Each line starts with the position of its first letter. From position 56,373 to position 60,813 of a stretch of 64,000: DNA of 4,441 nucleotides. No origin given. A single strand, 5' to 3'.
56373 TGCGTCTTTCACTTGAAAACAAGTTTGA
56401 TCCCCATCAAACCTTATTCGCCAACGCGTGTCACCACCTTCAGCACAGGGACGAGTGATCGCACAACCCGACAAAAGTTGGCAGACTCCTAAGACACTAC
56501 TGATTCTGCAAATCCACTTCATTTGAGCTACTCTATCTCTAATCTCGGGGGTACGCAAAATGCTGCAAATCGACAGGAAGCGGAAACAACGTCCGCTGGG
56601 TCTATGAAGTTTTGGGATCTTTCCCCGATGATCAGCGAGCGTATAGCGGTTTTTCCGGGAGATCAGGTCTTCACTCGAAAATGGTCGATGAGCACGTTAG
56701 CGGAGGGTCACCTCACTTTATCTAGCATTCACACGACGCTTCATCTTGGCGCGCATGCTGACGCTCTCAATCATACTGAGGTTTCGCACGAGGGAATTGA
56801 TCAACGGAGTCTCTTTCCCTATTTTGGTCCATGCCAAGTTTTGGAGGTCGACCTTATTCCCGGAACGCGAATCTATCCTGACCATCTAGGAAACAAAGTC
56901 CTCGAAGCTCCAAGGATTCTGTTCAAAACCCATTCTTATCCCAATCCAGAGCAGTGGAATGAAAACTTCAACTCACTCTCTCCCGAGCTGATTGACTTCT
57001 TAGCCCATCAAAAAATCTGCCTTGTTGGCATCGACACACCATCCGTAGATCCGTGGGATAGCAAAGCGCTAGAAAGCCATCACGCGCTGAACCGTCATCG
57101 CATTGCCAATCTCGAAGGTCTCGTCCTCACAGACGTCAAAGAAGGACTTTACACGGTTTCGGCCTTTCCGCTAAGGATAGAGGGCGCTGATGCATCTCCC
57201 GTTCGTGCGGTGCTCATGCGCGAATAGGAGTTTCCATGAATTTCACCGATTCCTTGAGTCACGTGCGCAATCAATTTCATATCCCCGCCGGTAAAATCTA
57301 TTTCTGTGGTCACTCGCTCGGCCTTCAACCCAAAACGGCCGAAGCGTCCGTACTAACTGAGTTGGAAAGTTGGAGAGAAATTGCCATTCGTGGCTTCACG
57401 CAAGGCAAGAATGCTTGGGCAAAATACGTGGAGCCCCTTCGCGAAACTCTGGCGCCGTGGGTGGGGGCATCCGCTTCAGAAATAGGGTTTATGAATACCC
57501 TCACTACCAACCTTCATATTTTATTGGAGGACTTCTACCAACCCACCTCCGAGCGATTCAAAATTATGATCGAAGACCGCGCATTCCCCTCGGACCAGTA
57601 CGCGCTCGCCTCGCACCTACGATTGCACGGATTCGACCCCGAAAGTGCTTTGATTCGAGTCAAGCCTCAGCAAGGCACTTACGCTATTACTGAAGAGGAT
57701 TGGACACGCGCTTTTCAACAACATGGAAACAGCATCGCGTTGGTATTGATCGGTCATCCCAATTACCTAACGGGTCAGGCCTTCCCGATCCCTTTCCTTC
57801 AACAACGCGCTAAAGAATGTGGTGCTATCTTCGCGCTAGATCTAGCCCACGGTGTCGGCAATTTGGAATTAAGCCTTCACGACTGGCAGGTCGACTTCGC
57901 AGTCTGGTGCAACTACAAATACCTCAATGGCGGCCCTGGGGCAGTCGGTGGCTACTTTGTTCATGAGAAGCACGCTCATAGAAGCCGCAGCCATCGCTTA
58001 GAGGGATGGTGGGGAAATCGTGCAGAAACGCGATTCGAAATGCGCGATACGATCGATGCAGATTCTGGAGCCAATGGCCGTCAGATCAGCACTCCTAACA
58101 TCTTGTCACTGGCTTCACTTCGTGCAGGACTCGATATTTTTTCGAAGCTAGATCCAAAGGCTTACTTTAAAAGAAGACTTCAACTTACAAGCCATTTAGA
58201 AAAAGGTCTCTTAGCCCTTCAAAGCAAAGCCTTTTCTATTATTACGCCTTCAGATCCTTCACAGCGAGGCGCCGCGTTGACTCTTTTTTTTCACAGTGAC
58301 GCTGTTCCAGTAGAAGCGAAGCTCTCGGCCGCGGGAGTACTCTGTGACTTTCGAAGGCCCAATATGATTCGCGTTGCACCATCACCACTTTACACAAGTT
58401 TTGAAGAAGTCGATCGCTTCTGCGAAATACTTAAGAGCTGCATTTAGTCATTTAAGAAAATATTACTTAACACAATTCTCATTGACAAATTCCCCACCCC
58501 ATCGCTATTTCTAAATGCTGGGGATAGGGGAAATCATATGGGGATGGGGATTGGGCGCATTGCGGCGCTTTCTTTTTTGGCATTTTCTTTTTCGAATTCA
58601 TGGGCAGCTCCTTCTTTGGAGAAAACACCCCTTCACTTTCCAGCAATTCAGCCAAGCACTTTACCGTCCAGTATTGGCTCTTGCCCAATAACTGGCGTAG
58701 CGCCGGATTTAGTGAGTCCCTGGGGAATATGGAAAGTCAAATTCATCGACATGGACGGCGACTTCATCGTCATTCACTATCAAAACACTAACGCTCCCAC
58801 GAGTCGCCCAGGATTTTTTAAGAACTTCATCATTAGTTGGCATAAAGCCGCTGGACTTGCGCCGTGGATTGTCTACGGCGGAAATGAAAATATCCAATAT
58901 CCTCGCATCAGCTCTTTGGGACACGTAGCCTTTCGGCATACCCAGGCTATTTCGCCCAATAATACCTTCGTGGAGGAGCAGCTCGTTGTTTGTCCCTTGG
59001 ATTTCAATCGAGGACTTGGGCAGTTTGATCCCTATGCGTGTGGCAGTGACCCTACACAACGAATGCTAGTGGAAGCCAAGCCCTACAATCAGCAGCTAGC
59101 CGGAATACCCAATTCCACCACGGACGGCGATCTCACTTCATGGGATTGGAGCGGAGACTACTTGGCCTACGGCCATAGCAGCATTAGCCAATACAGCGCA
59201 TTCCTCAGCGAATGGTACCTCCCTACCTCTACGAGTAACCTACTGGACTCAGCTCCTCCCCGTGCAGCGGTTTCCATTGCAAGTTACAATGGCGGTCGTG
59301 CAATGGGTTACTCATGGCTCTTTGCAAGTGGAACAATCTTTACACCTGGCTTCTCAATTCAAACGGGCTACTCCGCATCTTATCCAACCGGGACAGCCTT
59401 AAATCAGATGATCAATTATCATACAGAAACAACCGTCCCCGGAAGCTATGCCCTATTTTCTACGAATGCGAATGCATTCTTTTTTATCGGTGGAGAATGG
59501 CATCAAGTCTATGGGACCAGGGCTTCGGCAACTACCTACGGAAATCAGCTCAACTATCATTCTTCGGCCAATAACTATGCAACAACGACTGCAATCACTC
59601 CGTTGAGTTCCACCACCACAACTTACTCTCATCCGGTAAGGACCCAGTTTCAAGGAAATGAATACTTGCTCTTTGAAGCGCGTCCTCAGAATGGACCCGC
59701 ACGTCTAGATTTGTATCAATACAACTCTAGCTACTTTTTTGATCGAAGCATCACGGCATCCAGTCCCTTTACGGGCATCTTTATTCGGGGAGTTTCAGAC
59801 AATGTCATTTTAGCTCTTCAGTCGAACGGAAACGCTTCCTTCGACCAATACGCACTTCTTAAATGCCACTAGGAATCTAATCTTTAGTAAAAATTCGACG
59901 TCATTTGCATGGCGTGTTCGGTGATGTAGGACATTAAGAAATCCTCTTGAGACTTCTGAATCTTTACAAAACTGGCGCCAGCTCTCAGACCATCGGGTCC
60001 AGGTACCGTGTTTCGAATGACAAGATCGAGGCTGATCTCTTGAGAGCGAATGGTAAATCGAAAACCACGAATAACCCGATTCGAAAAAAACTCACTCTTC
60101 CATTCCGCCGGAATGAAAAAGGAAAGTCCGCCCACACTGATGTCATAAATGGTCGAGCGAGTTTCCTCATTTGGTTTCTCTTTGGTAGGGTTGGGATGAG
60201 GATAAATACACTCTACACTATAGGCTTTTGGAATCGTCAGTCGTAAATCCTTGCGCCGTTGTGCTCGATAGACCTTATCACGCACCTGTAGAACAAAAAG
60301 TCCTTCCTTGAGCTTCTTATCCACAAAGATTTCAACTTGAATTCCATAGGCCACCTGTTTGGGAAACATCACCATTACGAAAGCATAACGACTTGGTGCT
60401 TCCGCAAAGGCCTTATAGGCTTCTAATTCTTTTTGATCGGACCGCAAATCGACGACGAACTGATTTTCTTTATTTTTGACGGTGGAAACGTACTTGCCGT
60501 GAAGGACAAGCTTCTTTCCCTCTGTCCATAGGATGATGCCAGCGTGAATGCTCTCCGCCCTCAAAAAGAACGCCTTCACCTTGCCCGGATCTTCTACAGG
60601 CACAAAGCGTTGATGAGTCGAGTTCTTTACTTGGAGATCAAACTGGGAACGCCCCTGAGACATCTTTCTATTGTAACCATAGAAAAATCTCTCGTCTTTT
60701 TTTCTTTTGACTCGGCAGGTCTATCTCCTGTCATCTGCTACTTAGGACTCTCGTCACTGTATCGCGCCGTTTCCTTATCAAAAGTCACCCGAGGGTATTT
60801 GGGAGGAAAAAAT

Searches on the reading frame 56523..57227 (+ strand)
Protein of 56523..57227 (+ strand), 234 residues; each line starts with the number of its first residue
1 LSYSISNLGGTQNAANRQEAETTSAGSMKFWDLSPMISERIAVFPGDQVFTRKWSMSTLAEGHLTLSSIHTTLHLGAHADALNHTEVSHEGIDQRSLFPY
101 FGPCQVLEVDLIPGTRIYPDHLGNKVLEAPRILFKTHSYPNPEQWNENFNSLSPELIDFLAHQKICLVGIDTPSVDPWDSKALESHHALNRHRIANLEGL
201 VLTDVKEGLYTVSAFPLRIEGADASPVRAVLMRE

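Call 19: search_protein_families(library=pfam, proteins=[window:56523-57227:+], max_evalue=0.001)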
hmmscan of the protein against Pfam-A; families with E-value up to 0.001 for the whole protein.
window:56523-57227:+ (234 aa): 1 family
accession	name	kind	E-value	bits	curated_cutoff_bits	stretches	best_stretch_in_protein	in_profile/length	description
PF04199.19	Cyclase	-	4.5e-13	50.1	23.1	1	32-177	2-142/142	Putative cyclase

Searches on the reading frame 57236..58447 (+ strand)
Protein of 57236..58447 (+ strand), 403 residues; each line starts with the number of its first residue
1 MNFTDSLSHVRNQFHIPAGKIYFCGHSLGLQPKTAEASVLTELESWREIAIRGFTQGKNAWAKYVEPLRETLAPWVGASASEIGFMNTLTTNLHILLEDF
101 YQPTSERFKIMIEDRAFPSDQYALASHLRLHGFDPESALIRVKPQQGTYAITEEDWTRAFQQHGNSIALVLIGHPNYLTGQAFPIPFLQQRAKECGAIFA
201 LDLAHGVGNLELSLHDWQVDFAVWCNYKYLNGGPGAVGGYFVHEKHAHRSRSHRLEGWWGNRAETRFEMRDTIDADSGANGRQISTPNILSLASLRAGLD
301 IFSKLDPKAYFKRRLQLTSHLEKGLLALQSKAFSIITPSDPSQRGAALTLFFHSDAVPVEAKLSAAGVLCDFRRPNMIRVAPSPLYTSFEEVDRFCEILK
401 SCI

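Call 19: search_protein_families(library=pfam, proteins=[window:57236-58447:+], max_evalue=0.001)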
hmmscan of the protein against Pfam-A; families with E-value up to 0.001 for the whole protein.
window:57236-58447:+ (403 aa): 2 families
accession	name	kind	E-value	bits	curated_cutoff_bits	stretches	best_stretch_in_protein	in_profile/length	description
PF22580.2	KYNU_C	-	1.2e-20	73.7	27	1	313-399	4-90/90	Kynureninase C-terminal domain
PF00266.25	Aminotran_5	-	4.4e-16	59.3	21.5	1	37-353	17-317/371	Aminotransferase class-V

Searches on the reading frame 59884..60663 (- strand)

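Call 19: search_protein_families(library=pfam, proteins=[window:59884-60663:-], max_evalue=0.001)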
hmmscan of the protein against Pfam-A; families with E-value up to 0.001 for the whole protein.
window:59884-60663:- (259 aa): 1 family
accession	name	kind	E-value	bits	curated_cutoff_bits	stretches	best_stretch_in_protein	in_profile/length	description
PF07238.19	PilZ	-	4.9e-06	27.2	22.5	1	135-247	1-100/102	PilZ domain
